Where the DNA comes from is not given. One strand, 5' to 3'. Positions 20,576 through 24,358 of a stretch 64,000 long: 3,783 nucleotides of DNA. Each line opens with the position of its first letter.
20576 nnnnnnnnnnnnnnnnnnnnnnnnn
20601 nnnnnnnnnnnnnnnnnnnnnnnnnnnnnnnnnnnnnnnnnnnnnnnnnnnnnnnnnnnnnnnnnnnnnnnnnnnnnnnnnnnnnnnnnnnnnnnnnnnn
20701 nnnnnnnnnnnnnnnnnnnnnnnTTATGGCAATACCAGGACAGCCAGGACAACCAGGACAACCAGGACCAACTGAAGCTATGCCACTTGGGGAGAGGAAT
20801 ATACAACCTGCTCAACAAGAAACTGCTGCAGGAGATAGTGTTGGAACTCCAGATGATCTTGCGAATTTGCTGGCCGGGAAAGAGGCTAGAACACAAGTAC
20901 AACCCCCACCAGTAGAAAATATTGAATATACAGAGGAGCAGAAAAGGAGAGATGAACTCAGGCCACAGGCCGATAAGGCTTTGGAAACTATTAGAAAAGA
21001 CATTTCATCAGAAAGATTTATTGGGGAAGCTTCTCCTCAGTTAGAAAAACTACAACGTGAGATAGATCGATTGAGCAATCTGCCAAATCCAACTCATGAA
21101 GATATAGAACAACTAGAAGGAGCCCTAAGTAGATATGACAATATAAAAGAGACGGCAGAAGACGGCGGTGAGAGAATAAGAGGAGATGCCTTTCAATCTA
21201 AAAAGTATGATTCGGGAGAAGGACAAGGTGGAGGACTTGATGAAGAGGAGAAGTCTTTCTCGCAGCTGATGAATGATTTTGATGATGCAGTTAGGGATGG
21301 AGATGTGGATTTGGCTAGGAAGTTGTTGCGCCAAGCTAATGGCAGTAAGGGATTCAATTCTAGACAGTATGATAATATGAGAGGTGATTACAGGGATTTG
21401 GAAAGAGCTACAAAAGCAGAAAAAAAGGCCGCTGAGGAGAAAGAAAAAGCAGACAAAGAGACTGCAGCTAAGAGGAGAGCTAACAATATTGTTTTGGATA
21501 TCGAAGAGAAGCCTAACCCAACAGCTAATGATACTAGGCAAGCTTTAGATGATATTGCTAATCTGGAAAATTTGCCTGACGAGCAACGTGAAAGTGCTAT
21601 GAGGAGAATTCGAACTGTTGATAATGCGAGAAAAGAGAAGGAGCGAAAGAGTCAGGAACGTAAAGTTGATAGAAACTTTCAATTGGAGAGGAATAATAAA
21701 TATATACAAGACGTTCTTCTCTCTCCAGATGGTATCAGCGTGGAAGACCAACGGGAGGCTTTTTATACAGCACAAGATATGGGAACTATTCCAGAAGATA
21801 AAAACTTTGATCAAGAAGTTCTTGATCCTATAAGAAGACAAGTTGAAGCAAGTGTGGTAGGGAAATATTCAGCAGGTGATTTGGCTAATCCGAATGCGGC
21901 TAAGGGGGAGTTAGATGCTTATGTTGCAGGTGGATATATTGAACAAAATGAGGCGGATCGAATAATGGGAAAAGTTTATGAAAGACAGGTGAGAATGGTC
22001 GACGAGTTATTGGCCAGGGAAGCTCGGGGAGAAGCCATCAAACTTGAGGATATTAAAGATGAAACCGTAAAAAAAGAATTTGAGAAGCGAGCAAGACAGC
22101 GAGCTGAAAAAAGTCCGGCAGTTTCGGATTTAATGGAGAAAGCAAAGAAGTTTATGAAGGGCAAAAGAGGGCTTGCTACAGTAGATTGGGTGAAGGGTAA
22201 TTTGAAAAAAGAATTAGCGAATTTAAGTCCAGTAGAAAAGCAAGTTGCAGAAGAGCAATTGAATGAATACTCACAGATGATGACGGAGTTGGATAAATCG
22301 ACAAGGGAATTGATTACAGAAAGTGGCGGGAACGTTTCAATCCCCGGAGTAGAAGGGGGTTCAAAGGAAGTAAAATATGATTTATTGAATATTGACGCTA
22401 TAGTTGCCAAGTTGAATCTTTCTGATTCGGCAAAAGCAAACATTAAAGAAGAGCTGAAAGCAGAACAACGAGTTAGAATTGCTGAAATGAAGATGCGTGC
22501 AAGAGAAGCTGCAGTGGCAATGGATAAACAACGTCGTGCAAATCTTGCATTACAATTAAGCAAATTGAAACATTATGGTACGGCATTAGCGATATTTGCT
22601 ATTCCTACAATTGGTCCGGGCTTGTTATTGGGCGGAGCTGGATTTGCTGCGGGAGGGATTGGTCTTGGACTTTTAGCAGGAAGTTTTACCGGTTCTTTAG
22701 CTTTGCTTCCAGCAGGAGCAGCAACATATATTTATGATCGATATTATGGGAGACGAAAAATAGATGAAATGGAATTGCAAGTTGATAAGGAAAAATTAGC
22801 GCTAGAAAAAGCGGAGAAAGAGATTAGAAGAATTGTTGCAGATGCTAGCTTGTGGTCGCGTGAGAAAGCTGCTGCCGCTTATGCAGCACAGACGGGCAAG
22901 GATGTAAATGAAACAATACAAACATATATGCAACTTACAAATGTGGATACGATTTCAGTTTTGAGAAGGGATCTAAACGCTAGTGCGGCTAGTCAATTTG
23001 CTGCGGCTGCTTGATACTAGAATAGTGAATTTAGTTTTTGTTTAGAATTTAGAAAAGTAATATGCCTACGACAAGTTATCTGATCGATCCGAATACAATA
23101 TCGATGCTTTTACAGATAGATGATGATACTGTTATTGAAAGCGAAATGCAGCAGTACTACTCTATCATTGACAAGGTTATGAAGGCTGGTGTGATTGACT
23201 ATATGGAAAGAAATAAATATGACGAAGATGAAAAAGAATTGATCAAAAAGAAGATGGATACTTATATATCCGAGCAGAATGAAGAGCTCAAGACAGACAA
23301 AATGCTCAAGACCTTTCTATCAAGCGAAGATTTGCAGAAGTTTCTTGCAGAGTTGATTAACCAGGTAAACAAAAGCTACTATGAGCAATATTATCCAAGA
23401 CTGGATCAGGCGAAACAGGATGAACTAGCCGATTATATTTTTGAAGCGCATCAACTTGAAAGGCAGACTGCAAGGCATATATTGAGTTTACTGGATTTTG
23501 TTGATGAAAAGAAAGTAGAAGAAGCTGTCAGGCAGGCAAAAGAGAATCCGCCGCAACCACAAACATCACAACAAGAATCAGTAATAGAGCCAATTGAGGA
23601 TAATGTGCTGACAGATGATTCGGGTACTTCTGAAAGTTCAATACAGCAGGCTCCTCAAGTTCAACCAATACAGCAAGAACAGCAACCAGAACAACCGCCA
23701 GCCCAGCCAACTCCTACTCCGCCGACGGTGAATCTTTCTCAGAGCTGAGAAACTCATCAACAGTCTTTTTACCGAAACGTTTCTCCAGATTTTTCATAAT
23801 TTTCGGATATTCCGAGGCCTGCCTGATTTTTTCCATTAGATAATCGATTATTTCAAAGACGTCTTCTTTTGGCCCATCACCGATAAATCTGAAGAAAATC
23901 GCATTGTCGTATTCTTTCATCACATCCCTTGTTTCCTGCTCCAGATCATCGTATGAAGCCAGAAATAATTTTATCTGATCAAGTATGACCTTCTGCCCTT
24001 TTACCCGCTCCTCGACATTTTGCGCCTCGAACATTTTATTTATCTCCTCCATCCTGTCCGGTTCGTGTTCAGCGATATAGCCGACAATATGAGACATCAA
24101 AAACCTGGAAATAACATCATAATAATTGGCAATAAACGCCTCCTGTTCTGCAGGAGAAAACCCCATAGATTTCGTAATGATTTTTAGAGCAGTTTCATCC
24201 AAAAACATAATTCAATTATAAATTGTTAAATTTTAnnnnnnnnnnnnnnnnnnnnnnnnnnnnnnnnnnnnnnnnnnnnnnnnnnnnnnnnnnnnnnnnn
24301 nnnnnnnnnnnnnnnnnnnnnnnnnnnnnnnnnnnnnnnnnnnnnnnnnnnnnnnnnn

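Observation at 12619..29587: A ~17 kb block of unassignable genes dominated by three giant coiled-coil / glycine-zipper proteins and a polytopic membrane protein: candidate undescribed envelope apparatus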

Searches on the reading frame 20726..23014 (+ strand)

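Call 5: search_protein_families(library=pfam, proteins=[window:20726-23014:+], max_evalue=0.1)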
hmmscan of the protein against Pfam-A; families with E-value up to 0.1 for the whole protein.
window:20726-23014:+ (762 aa): 0 families

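Call 9: search_protein_families(library=phrogs, proteins=[window:20726-23014:+], max_evalue=0.1)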
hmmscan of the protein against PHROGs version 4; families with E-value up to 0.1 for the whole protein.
window:20726-23014:+ (762 aa): 0 families

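Call 10: search_protein_families(library=ncbifam, proteins=[window:20726-23014:+], max_evalue=0.1)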
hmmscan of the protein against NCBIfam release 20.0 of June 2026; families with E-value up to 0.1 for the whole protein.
window:20726-23014:+ (762 aa): 1 family
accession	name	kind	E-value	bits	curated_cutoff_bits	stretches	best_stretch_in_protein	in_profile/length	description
NF004635.0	PRK05981.1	equivalog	0.038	13.5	351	1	658-722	143-207/266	enoyl-CoA hydratase/isomerase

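Call 121: search_protein_families(library=padloc, proteins=[window:20726-23014:+], max_evalue=0.01)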
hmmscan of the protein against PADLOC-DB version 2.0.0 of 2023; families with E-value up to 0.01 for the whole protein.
window:20726-23014:+ (762 aa): 0 families

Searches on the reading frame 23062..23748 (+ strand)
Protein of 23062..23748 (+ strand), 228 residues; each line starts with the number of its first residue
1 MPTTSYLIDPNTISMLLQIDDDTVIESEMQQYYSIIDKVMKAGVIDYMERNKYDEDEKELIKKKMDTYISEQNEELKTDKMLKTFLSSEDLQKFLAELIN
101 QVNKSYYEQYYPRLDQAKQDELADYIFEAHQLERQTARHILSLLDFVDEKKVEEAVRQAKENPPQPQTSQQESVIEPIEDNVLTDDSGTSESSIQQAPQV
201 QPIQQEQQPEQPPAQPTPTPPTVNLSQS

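Call 5: search_protein_families(library=pfam, proteins=[window:23062-23748:+], max_evalue=0.1)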
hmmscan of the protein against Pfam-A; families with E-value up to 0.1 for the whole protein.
window:23062-23748:+ (228 aa): 2 families
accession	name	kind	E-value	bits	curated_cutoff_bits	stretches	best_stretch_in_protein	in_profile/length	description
PF07319.16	DnaI_N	-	0.047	14.8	24.1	1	60-119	3-62/94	Primosomal protein DnaI N-terminus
PF04286.17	DUF445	-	0.066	13.5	33.8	0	53-104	101-152/368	Protein of unknown function (DUF445)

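Call 9: search_protein_families(library=phrogs, proteins=[window:23062-23748:+], max_evalue=0.1)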
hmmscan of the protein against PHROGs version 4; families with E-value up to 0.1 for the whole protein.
window:23062-23748:+ (228 aa): 1 family
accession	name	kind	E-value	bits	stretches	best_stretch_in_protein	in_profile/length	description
phrog_17353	-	unknown function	0.091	14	0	92-131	53-90/122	-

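Call 10: search_protein_families(library=ncbifam, proteins=[window:23062-23748:+], max_evalue=0.1)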
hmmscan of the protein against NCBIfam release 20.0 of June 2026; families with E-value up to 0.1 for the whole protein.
window:23062-23748:+ (228 aa): 2 families
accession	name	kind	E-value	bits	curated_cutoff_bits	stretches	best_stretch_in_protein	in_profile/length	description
NF050056.1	ProtGlycPglH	equivalog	0.034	13.2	600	1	51-106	282-337/354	GalNAc-alpha-(1->4)-GalNAc-alpha-(1->3)-diNAcBac-PP-undecaprenol alpha-1,4-N-acetyl-D-galactosaminyltransferase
NF011397.0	PRK14822.1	equivalog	0.047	13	234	1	130-200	18-84/201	XTP/dITP diphosphatase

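Call 121: search_protein_families(library=padloc, proteins=[window:23062-23748:+], max_evalue=0.01)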
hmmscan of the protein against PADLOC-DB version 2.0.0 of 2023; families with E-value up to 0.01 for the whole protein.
window:23062-23748:+ (228 aa): 0 families

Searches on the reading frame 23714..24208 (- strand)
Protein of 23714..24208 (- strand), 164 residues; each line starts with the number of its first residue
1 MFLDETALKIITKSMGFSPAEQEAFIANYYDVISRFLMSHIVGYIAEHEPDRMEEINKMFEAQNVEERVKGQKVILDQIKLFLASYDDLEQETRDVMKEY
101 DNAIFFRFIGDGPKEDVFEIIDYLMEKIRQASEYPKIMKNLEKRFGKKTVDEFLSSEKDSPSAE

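Call 5: search_protein_families(library=pfam, proteins=[window:23714-24208:-], max_evalue=0.1)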
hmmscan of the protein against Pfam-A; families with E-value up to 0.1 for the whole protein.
window:23714-24208:- (164 aa): 1 family
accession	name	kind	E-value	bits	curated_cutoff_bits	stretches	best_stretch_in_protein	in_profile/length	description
PF25030.1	M-HEAT_ATR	-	0.014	15.3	27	0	115-154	107-152/230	Serine/threonine-protein kinase ATR, M-HEAT region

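Call 9: search_protein_families(library=phrogs, proteins=[window:23714-24208:-], max_evalue=0.1)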
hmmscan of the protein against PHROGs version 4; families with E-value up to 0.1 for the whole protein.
window:23714-24208:- (164 aa): 2 families
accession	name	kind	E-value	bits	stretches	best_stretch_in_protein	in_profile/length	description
phrog_2717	-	unknown function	0.0054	17.5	1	38-101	97-160/193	-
phrog_7340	-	unknown function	0.0081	17.3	0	2-47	29-74/88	-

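Call 10: search_protein_families(library=ncbifam, proteins=[window:23714-24208:-], max_evalue=0.1)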
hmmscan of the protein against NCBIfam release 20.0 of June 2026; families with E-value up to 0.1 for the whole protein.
window:23714-24208:- (164 aa): 0 families

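Call 121: search_protein_families(library=padloc, proteins=[window:23714-24208:-], max_evalue=0.01)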
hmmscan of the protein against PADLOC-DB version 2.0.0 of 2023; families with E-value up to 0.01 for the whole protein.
window:23714-24208:- (164 aa): 1 family
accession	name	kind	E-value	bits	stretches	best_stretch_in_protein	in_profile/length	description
PDLC04998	PDC-S32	-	0.0011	17.1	0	35-107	69-141/237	-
